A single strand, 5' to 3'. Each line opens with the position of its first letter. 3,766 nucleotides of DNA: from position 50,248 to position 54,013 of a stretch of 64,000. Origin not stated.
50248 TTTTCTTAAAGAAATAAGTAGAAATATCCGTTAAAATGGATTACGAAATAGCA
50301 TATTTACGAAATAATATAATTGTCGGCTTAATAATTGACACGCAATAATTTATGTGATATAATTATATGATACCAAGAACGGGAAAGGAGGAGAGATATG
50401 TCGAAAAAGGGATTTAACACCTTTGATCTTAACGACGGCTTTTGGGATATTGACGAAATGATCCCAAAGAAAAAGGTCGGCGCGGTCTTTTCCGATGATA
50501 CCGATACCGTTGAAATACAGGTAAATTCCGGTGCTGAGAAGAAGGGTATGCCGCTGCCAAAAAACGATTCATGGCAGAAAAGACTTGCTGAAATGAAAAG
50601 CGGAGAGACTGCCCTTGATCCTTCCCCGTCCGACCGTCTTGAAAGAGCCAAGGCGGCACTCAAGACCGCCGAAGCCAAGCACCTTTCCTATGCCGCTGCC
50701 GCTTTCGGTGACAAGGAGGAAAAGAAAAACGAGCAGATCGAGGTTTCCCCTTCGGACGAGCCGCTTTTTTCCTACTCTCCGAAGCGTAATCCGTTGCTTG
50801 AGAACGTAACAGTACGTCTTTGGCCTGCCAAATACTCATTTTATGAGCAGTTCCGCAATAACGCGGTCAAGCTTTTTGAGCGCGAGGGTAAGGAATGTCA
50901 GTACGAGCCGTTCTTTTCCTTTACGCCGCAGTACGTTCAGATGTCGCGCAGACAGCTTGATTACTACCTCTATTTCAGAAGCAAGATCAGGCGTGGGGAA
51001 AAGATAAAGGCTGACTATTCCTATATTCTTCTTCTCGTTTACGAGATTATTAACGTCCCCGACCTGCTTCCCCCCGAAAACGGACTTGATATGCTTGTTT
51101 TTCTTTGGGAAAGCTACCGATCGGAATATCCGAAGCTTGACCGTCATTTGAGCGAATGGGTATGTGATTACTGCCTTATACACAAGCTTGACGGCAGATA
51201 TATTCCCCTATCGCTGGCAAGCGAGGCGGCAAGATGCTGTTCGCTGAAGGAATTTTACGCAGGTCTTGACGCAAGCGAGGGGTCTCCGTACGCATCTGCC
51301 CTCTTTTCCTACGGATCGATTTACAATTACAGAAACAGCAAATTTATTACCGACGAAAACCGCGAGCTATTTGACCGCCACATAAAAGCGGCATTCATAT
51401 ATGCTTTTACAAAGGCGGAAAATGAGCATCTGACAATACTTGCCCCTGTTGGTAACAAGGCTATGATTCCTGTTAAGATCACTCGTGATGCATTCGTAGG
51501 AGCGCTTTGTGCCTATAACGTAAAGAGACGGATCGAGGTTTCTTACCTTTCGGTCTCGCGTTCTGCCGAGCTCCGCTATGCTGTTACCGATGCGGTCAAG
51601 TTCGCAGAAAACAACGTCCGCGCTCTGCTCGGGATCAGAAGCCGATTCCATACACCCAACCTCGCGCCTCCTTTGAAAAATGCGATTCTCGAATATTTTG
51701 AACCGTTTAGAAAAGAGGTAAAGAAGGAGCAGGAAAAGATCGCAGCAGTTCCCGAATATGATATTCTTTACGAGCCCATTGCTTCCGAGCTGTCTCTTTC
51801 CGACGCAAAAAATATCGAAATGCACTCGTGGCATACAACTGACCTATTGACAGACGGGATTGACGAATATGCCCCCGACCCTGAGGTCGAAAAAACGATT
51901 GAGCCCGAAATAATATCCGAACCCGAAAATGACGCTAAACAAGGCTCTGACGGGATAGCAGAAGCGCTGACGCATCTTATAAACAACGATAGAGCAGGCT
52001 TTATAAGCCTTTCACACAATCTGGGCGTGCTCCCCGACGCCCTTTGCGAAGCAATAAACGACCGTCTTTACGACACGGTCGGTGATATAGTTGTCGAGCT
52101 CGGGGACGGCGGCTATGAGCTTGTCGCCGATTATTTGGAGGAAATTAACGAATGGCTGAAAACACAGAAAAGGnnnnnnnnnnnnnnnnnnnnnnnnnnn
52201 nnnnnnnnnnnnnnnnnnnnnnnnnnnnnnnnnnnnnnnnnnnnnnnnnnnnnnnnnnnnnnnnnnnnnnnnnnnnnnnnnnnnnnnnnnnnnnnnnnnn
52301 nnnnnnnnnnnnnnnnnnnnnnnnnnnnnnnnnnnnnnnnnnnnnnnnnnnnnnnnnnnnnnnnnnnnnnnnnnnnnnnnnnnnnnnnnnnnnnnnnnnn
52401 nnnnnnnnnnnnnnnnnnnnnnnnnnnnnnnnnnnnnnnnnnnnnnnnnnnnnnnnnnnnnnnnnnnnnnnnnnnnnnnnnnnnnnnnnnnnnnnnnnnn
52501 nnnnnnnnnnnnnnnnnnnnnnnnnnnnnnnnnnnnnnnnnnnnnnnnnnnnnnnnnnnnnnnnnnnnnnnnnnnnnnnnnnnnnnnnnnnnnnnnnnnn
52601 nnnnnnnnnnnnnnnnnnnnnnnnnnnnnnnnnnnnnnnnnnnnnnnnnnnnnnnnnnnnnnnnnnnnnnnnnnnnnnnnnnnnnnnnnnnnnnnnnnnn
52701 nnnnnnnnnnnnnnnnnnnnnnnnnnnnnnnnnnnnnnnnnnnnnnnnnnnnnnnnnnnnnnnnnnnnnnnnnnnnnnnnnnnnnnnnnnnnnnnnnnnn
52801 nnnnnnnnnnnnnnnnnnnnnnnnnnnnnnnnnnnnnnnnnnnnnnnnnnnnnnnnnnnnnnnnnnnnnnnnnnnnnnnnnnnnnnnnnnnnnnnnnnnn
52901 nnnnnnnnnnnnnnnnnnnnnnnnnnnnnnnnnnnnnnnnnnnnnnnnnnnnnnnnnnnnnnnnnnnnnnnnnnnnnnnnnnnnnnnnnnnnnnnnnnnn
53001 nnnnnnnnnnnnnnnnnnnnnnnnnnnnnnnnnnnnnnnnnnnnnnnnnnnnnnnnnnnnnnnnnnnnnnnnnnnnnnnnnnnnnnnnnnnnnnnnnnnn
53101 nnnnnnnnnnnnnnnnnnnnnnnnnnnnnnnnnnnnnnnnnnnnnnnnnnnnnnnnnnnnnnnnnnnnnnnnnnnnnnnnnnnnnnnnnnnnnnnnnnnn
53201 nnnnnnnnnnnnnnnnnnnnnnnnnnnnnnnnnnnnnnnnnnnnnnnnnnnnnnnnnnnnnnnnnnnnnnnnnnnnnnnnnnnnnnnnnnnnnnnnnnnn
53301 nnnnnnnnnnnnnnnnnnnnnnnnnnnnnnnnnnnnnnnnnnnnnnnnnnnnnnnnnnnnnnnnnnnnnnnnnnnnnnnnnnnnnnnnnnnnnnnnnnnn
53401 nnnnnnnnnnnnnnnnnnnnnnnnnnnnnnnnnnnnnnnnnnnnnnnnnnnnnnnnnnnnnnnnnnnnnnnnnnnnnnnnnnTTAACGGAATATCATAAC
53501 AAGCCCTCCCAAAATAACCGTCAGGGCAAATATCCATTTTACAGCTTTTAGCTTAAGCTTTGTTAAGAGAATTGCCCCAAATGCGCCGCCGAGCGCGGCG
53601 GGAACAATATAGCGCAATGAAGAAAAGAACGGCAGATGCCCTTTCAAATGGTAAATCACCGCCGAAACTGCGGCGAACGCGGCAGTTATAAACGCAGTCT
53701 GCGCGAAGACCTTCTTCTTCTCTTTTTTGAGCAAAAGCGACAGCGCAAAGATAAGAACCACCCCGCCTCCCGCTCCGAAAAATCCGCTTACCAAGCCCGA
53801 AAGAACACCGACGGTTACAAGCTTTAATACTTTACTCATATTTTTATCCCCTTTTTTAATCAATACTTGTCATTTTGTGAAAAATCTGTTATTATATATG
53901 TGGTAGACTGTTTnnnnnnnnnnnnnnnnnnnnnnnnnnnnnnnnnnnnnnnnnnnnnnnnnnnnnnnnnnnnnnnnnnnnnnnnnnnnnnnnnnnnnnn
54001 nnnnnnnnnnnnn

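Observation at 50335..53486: TerB-N/TerB-C protein translationally coupled to a DUF2791 (BrxC/BrxD-like) P-loop ATPase: a stand-alone, functionally uncharacterised two-gene module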

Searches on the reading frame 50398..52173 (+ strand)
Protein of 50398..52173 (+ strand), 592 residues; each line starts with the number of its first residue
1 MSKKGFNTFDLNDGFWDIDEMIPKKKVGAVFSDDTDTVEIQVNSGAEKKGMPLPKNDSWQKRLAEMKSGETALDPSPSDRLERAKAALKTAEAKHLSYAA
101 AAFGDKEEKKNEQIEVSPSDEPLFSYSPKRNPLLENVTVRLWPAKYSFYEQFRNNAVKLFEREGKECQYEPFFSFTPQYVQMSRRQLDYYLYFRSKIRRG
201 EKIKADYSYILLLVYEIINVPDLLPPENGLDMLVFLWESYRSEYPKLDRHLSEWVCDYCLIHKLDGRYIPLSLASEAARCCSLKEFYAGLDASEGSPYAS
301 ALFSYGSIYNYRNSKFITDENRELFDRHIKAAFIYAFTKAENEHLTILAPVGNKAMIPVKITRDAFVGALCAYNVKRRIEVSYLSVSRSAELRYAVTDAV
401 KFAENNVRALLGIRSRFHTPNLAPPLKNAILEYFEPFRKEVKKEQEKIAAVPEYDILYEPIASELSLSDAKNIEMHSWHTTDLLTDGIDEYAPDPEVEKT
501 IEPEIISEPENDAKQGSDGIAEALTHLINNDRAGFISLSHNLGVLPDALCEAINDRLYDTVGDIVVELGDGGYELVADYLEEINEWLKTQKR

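Call 3: search_protein_families(library=pfam, proteins=[window:50398-52173:+], max_evalue=0.1)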
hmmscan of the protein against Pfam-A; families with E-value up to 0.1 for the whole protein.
window:50398-52173:+ (592 aa): 2 families
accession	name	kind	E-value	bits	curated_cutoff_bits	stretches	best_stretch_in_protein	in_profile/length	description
PF13208.11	TerB_N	-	1.2e-13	51.7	25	1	161-272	42-145/207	TerB N-terminal domain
PF15615.11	TerB_C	-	1.8e-08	35.2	26.3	1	531-583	96-147/148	TerB-C domain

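Call 4: search_protein_families(library=padloc, proteins=[window:50398-52173:+], max_evalue=0.1)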
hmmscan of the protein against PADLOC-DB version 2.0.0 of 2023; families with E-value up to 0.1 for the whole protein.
window:50398-52173:+ (592 aa): 1 family
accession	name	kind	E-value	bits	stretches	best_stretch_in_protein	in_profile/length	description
PDLC03958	SngA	-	3.9e-44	150.2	1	90-587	63-527/528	-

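Call 5: search_protein_families(library=ncbifam, proteins=[window:50398-52173:+], max_evalue=0.1)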
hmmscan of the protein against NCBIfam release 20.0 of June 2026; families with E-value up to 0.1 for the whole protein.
window:50398-52173:+ (592 aa): 0 families

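Call 28: find_homologous_proteins(query=window:50398-52173:+, max_evalue=0.00001)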
Query window:50398-52173:+ (592 aa): 170 proteins with E <= 0.00001 among 8000 candidates; the best 120 are listed.
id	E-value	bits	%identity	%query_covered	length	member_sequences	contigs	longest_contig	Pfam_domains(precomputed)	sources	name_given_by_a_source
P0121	0.0e+0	1352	100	100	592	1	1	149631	PF13208.12,PF15615.12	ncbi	-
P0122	0.0e+0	1274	93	100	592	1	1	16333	PF13208.12,PF15615.12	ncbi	-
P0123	0.0e+0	1068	78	100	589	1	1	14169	PF13208.12,PF15615.12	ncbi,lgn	-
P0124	0.0e+0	1067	77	100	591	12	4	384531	PF13208.12,PF15615.12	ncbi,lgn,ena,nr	ncbi:MAG: TerB N-terminal domain-containing protein [Clostridia bacterium]|nr:TerB N-terminal domain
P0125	0.0e+0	1064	78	100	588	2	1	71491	PF13208.12,PF15615.12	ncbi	-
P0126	0.0e+0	1055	78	100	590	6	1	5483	PF13208.12,PF15615.12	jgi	jgi:hypothetical protein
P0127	0.0e+0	1052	77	100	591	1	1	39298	PF13208.12,PF15615.12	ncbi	-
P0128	0.0e+0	1050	77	100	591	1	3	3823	PF13208.12,PF15615.12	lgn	-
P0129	0.0e+0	1041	76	100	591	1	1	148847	PF13208.12,PF15615.12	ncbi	-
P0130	0.0e+0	1040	77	100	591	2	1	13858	PF13208.12,PF15615.12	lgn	-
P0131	0.0e+0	1032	74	100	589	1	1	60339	PF13208.12,PF15615.12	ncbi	-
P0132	0.0e+0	1020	74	100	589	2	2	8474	PF13208.12,PF15615.12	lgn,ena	-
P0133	2.2e-296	1002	73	100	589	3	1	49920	PF13208.12,PF15615.12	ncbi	-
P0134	1.4e-235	802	62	99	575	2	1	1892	PF13208.12,PF15615.12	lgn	-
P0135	1.5e-235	802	63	99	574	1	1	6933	PF13208.12,PF15615.12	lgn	-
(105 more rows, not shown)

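Call 31: search_solved_structures(query=window:50398-52173:+, max_evalue=1)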
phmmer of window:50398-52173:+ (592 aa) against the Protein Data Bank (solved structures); distinct sequences matched with E-value up to 1: 0.

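Call 44: predict_structure(alignment_id=A1)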
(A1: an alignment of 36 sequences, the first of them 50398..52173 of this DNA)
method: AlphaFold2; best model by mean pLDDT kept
length: 592 residues; sequences in the alignment: 36
mean_pLDDT: 78.9   pTM: 0.57
mean pLDDT of the five models: 78.9, 78.9, 77.8, 77.0, 75.2
residues with pLDDT >= 90: 235; 70-90: 199; 50-70: 83; < 50: 75
segments of 3 or more residues with pLDDT < 50: 1-6, 28-56, 69-71, 442-448, 491-516
pLDDT, mean of each block of 10 residues (from residue 1): 47 59 50 41 43 49 62 62 78 72 70 58 90 94 74 93 94 92 96 96 96 96 94 95 91 95 89 85 90 80 85 88 90 92 81 86 91 89 86 90 93 85 91 84 46 62 71 81 66 42 40 55 93 93 91 90 90 91 88 61
secondary structure, 60 per line:
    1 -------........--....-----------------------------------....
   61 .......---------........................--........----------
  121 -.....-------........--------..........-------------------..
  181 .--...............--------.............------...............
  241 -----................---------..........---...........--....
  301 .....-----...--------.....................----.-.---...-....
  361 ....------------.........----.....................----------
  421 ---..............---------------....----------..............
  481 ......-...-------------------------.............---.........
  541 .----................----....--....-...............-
elements in order: H8-15 H18-21 H57-67 H77-100 H103-110 E122-126 E134-141 H150-159 H184-198 H207-219 H226-240 H246-261 H271-280 H284-294 H297-305 H322-342 E357-364 E377-385 H390-410 H424-437 H453-456 H467-486 H516-528 H532-541 H546-561 E566-569 E572-575 H577-591

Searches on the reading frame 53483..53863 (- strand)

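Call 3: search_protein_families(library=pfam, proteins=[window:53483-53863:-], max_evalue=0.1)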
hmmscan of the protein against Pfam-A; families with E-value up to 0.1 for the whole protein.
window:53483-53863:- (126 aa): 2 families
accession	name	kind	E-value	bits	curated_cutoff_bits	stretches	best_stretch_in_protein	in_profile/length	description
PF01925.25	TauE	-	1.5e-16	61.2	32.6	1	7-123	121-237/237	Sulfite exporter TauE/SafE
PF19529.4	DUF6057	-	0.05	12.9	29.8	1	14-121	147-250/569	Family of unknown function (DUF6057)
